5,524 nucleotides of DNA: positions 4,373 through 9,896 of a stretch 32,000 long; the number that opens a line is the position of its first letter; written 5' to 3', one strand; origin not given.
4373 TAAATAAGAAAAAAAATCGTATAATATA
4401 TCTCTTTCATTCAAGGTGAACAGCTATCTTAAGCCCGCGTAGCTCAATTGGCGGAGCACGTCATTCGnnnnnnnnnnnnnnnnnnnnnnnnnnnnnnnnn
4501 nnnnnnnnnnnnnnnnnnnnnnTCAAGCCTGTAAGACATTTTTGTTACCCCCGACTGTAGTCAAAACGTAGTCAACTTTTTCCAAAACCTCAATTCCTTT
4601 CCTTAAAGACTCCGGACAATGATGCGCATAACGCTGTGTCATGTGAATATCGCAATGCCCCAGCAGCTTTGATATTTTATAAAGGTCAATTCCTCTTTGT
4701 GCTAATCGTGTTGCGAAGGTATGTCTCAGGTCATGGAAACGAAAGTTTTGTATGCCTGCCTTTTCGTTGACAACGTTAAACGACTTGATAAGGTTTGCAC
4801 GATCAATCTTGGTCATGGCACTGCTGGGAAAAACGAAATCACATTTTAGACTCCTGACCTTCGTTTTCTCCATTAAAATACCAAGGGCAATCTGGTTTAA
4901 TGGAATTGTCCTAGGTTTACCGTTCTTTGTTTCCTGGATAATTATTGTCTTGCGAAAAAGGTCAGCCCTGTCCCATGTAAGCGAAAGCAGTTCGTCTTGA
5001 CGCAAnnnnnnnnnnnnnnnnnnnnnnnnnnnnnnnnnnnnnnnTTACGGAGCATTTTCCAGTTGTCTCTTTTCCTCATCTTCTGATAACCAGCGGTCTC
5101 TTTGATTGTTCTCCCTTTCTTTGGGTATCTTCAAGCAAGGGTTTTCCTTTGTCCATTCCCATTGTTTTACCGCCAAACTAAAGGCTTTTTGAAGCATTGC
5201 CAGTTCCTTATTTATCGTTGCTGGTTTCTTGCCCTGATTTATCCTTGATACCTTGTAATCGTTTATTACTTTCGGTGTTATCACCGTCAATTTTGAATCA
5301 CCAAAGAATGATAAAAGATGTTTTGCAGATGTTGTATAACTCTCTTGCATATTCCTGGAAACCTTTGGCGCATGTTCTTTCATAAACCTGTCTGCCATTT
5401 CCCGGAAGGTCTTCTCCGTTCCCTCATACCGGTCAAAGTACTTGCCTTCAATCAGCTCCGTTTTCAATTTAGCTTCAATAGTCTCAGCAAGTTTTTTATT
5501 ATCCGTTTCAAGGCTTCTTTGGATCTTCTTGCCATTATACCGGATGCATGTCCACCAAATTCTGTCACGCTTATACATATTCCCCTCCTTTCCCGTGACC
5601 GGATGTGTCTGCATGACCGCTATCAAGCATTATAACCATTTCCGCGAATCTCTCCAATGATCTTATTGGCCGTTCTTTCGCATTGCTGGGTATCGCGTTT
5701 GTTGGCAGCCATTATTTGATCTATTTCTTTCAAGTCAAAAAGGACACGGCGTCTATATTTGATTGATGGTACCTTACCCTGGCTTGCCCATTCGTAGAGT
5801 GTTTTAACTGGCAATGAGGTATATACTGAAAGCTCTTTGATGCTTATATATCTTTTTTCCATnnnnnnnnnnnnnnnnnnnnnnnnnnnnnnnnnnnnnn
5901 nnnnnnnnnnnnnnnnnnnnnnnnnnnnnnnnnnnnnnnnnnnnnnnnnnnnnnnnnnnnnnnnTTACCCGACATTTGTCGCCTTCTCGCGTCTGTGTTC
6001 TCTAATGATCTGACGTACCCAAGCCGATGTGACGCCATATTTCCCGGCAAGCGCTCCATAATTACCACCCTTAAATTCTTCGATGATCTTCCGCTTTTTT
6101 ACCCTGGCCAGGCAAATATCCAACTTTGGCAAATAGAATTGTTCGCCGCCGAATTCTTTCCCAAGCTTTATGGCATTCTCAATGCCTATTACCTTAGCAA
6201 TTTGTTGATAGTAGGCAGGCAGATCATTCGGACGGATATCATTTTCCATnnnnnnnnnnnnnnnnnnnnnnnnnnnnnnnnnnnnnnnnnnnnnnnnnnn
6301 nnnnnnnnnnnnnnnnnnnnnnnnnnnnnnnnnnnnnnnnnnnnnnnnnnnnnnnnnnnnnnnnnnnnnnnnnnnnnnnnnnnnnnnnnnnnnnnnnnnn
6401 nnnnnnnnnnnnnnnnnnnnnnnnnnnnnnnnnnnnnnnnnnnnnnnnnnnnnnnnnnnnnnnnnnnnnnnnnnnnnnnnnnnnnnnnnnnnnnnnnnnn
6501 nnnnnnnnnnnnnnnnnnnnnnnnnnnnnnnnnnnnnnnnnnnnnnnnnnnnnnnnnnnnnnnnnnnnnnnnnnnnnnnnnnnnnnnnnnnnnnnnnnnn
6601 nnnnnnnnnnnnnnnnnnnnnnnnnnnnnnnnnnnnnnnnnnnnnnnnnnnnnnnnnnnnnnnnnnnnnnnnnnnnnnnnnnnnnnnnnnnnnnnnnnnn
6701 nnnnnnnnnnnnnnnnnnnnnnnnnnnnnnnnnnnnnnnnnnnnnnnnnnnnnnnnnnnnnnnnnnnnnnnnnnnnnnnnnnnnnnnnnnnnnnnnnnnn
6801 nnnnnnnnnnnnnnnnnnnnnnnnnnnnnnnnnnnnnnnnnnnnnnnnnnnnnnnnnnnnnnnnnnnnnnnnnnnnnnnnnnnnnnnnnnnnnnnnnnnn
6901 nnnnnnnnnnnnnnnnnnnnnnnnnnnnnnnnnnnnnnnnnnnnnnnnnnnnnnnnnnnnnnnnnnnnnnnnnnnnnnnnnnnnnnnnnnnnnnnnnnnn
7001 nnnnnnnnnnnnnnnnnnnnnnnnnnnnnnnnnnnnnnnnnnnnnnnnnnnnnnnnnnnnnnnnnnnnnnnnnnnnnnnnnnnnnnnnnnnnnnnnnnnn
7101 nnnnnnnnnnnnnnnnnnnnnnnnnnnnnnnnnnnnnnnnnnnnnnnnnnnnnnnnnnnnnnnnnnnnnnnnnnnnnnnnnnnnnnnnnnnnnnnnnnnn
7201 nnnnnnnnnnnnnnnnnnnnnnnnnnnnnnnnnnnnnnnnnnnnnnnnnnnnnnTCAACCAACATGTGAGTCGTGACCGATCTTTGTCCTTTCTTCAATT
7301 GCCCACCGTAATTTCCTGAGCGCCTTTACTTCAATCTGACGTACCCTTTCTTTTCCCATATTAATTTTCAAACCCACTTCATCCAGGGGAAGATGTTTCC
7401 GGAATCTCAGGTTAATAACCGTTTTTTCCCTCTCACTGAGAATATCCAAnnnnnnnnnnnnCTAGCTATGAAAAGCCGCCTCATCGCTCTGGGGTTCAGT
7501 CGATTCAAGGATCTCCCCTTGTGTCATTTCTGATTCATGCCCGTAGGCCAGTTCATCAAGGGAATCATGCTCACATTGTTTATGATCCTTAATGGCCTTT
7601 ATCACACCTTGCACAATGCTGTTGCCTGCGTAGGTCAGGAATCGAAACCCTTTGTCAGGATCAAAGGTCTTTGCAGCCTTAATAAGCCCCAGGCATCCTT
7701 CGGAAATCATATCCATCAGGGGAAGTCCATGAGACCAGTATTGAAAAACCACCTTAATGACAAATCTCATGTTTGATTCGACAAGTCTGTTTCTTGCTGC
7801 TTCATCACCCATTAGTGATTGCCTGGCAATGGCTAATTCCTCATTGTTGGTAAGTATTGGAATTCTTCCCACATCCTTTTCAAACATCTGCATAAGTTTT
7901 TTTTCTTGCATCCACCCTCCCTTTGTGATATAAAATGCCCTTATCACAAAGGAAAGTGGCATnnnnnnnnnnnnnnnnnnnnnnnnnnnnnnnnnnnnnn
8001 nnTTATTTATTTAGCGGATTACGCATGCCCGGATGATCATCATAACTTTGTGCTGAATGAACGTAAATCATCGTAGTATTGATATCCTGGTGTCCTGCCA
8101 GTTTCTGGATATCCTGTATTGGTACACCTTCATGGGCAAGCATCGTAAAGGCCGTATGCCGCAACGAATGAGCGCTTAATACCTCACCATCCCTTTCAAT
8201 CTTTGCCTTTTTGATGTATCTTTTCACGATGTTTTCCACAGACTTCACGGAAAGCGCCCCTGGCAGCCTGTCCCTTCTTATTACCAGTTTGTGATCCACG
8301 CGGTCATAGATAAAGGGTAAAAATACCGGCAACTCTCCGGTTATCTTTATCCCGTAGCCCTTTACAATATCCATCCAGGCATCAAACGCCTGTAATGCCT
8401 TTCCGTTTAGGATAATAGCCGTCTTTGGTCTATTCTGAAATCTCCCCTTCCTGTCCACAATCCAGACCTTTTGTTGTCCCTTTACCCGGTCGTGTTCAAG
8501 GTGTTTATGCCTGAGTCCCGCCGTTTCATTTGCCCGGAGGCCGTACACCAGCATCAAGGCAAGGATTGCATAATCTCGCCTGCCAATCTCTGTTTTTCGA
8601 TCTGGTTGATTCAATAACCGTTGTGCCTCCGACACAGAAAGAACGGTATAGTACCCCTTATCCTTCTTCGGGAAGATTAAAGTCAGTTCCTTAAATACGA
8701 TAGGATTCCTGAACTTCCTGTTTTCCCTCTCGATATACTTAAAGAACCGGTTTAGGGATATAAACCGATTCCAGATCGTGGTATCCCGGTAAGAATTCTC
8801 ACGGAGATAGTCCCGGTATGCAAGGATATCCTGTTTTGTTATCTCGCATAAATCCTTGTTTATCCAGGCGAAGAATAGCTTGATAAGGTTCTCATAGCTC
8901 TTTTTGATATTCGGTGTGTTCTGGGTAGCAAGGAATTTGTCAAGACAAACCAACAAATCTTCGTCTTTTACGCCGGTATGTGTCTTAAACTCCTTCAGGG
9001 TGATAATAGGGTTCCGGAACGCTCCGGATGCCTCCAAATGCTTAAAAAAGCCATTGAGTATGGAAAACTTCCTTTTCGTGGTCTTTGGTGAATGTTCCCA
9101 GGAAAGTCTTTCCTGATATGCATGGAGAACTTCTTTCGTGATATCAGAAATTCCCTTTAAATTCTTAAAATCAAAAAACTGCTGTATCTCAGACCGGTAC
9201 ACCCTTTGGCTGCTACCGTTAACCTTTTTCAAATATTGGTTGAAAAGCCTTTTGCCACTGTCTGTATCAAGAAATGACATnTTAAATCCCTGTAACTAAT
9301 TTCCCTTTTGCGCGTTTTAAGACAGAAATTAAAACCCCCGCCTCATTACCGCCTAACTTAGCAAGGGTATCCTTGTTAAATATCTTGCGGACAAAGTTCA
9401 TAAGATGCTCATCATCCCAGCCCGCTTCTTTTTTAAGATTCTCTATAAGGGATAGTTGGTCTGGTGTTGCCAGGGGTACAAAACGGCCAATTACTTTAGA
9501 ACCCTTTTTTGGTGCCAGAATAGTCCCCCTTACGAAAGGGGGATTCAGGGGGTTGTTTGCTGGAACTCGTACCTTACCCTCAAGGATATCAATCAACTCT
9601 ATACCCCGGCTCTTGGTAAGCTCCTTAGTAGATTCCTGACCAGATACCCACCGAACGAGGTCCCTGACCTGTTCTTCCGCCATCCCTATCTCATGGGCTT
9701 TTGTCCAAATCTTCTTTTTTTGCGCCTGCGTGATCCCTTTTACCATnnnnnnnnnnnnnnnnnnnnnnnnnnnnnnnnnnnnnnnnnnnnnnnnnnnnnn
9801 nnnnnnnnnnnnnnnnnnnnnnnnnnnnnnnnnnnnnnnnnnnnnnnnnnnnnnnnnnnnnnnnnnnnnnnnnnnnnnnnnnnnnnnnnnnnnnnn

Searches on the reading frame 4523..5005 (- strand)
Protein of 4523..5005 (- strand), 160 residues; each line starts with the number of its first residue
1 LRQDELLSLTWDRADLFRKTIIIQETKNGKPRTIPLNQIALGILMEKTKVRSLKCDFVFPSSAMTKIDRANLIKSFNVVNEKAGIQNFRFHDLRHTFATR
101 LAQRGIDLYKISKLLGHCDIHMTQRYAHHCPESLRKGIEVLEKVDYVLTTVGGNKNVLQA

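Call 7: search_protein_families(library=pfam, proteins=[window:4523-5005:-], max_evalue=0.01)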
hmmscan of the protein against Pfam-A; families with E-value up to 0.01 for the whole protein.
window:4523-5005:- (160 aa): 1 family
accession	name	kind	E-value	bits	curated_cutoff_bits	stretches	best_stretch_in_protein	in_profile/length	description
PF00589.27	Phage_integrase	-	1.6e-31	109.9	27.1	1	1-129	36-168/172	Phage integrase family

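Call 8: search_protein_families(library=phrogs, proteins=[window:4523-5005:-], max_evalue=0.001)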
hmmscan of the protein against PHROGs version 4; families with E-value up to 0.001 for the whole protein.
window:4523-5005:- (160 aa): 8 families
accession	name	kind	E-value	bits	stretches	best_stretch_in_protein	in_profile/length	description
phrog_216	-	integration and excision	1.7e-35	123.6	1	1-143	88-238/301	integrase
phrog_1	-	integration and excision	5.1e-35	122.8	1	1-142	301-448/611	integrase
phrog_35951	-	unknown function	7.3e-14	53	1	74-154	7-84/97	-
phrog_7685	-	integration and excision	3e-13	50.9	1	31-144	128-238/240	integrase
phrog_25190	-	integration and excision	8.1e-09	36.8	1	51-143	16-103/109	integrase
phrog_34557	-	integration and excision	1.5e-08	35.6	1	62-128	100-165/183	integrase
phrog_7269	-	integration and excision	1.6e-08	35.4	1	65-138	6-78/89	integrase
phrog_23271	-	unknown function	1.2e-07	32.5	1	90-128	11-49/67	-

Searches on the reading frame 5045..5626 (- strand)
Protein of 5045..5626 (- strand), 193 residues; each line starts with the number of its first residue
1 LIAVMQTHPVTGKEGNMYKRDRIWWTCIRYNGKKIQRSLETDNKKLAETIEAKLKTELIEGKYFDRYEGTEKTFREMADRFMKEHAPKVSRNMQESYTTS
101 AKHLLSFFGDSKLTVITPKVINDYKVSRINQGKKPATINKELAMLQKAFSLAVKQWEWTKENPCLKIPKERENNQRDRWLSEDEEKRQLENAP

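Call 7: search_protein_families(library=pfam, proteins=[window:5045-5626:-], max_evalue=0.01)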
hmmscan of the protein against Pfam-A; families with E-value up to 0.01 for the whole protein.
window:5045-5626:- (193 aa): 4 families
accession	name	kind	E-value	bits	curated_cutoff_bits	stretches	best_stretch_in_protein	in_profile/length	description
PF24624.1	Int_N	-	7.7e-10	39.8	27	1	72-168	3-97/100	Phage integrase, N-terminal domain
PF13102.12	Phage_int_SAM_5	-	6.4e-09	36.5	22.3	1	73-167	1-98/98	Phage integrase SAM-like domain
PF14659.12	Phage_int_SAM_3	-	2.9e-06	27.8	22.6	1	73-124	1-53/58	Phage integrase, N-terminal SAM-like domain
PF22022.2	Phage_int_M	-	0.0058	17.3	27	0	74-163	1-89/96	Phage integrase central domain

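Call 8: search_protein_families(library=phrogs, proteins=[window:5045-5626:-], max_evalue=0.001)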
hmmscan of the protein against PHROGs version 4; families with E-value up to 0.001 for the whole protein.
window:5045-5626:- (193 aa): 4 families
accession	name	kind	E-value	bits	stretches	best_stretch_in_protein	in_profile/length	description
phrog_1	-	integration and excision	1.5e-26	94.9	1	19-187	119-278/611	integrase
phrog_10426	-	integration and excision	3.3e-08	34.6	1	17-118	3-100/193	integrase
phrog_23783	-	integration and excision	5.6e-06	27.4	1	40-167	35-152/162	integrase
phrog_9176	-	unknown function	1.9e-05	26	1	17-133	3-114/139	-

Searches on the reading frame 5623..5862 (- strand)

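Call 31: search_protein_families(library=pfam, proteins=[window:5623-5862:-], max_evalue=0.01)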
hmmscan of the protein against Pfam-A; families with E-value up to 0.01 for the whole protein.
window:5623-5862:- (79 aa): 1 family
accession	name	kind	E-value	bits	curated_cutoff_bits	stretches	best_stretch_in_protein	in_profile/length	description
PF12728.13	HTH_17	-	8.7e-09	35.9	27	1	5-54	1-50/51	Helix-turn-helix domain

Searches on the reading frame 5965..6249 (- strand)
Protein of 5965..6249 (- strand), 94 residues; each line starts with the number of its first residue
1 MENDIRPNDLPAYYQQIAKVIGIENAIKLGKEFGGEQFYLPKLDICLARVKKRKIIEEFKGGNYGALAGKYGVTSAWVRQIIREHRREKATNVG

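Call 31: search_protein_families(library=pfam, proteins=[window:5965-6249:-], max_evalue=0.01)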
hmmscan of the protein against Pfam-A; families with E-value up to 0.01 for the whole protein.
window:5965-6249:- (94 aa): 1 family
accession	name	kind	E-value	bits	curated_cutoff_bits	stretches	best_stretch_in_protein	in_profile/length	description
PF08765.17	Mor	-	1.5e-17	64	24.9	1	15-91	25-101/107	Mor transcription activator family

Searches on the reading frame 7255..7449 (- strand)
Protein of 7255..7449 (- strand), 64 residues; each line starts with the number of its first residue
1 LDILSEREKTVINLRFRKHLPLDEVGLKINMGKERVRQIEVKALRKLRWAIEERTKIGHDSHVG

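Call 31: search_protein_families(library=pfam, proteins=[window:7255-7449:-], max_evalue=0.01)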
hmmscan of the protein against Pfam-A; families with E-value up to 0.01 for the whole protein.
window:7255-7449:- (64 aa): 1 family
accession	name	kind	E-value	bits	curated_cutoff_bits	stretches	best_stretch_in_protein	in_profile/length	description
PF04545.22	Sigma70_r4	-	1.2e-15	57.2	24.1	1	1-48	2-49/50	Sigma-70, region 4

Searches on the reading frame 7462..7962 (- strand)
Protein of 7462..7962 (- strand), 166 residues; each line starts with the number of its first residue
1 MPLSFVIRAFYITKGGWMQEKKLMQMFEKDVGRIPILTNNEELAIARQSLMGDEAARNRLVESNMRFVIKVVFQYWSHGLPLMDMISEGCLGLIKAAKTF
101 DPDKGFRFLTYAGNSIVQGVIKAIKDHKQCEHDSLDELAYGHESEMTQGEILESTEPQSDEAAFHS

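Call 7: search_protein_families(library=pfam, proteins=[window:7462-7962:-], max_evalue=0.01)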
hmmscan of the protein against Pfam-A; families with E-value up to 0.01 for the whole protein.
window:7462-7962:- (166 aa): 2 families
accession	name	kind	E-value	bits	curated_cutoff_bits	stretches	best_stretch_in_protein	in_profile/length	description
PF04542.20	Sigma70_r2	-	6.9e-14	51.8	24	1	60-128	1-69/71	Sigma-70 region 2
PF00140.25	Sigma70_r1_2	-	0.0002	21.7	22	1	25-55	4-34/34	Sigma-70 factor, region 1.2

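Call 8: search_protein_families(library=phrogs, proteins=[window:7462-7962:-], max_evalue=0.001)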
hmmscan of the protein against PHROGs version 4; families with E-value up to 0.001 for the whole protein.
window:7462-7962:- (166 aa): 1 family
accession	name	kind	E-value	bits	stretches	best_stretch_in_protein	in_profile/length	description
phrog_351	-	transcription regulation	1.7e-26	94.1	1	22-128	471-579/928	RNA polymerase sigma factor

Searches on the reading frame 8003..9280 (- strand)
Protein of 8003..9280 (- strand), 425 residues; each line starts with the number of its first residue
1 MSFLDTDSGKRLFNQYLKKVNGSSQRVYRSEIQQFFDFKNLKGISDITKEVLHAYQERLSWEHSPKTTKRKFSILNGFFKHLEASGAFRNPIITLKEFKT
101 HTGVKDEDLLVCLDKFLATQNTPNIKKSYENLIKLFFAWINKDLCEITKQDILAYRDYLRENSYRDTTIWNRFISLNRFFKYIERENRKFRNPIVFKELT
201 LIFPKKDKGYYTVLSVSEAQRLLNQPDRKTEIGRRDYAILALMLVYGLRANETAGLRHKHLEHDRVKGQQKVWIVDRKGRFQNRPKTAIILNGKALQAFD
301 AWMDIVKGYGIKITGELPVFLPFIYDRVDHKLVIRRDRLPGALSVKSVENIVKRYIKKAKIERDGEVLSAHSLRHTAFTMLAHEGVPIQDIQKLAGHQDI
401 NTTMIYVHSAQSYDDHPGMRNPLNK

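Call 7: search_protein_families(library=pfam, proteins=[window:8003-9280:-], max_evalue=0.01)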
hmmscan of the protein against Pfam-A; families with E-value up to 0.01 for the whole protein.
window:8003-9280:- (425 aa): 5 families
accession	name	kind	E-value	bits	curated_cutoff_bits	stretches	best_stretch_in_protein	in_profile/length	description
PF00589.27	Phage_integrase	-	4.7e-25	88.8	27.1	1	214-411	3-170/172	Phage integrase family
PF13495.12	Phage_int_SAM_4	-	1.1e-10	42.2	27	2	20-83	14-79/85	Phage integrase, N-terminal SAM-like domain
PF02899.23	Phage_int_SAM_1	-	2.4e-10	41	22.3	2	126-187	19-83/83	Phage integrase, N-terminal SAM-like domain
PF13102.12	Phage_int_SAM_5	-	1.8e-06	28.7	22.3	1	120-185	16-84/98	Phage integrase SAM-like domain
PF24624.1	Int_N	-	3.6e-05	24.9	27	0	45-99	43-100/100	Phage integrase, N-terminal domain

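Call 8: search_protein_families(library=phrogs, proteins=[window:8003-9280:-], max_evalue=0.001)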
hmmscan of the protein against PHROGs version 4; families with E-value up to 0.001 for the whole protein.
window:8003-9280:- (425 aa): 5 families
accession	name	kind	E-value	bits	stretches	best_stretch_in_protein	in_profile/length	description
phrog_1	-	integration and excision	6e-48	165.5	2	111-413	168-439/611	integrase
phrog_216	-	integration and excision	1.2e-24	88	1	176-415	22-230/301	integrase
phrog_7685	-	integration and excision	1.7e-09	38.6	1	348-416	163-230/240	integrase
phrog_7269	-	integration and excision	2.7e-06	28.2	1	353-423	14-83/89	integrase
phrog_23271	-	unknown function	5.3e-05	24.1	1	369-408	10-49/67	-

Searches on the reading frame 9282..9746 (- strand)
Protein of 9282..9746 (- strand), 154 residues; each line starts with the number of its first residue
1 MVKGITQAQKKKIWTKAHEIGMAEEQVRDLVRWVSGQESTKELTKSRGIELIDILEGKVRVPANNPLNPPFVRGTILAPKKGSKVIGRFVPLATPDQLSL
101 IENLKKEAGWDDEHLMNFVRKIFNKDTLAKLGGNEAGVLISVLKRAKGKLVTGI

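Call 7: search_protein_families(library=pfam, proteins=[window:9282-9746:-], max_evalue=0.01)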
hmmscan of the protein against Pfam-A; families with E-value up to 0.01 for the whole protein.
window:9282-9746:- (154 aa): 1 family
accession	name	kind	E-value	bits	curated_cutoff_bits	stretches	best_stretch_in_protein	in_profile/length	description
PF06252.17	GemA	-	2e-06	29.1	27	1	22-147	1-117/119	Bacteriophage Mu, GemA protein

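Call 8: search_protein_families(library=phrogs, proteins=[window:9282-9746:-], max_evalue=0.001)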
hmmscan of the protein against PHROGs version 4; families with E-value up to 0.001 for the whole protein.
window:9282-9746:- (154 aa): 1 family
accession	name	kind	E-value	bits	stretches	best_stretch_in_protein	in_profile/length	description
phrog_286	-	unknown function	7.4e-16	59.7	1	5-147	8-142/186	-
